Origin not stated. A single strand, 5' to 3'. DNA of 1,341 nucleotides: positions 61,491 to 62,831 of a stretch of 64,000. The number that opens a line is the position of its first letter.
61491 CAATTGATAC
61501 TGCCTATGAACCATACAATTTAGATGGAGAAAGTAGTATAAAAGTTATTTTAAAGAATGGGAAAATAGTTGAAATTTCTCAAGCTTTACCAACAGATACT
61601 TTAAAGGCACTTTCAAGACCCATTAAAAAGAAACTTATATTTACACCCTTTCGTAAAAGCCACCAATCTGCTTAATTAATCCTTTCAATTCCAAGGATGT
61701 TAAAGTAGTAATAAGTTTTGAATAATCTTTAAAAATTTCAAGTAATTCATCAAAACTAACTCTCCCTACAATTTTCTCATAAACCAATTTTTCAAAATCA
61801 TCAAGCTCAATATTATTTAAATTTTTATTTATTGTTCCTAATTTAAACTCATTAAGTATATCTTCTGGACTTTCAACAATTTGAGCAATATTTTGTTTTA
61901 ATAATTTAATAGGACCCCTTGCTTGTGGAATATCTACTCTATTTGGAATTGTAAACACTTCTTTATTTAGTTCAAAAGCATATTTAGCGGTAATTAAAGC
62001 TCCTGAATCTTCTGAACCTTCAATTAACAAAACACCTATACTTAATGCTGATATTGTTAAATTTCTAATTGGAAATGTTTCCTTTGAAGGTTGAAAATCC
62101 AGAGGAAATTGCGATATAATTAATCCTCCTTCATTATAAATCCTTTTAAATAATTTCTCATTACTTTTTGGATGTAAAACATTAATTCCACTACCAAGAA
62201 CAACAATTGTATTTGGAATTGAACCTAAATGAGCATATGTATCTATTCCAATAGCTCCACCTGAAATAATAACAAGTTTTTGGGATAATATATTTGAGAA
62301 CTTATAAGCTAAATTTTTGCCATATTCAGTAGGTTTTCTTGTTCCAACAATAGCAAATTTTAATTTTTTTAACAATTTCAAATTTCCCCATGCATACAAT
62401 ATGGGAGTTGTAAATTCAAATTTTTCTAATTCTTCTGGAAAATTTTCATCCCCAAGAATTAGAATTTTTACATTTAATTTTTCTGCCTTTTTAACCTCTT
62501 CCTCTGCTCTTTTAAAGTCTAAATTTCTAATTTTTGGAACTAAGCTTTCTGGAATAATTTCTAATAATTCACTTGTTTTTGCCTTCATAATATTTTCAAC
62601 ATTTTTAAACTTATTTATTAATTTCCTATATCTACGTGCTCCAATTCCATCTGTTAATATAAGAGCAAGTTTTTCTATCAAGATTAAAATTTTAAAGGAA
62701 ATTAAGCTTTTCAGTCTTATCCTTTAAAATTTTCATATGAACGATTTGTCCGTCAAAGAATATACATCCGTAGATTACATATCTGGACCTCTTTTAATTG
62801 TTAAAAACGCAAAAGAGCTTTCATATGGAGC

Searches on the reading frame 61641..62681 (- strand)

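Call 72: search_protein_families(library=pfam, proteins=[window:61641-62681:-], max_evalue=0.00001)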
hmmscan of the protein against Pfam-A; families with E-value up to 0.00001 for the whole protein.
window:61641-62681:- (346 aa): 1 family
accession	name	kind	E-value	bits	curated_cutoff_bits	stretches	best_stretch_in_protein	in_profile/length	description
PF02481.21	DNA_processg_A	-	1.5e-58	197.9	29.6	1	66-269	2-210/212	DNA recombination-mediator protein A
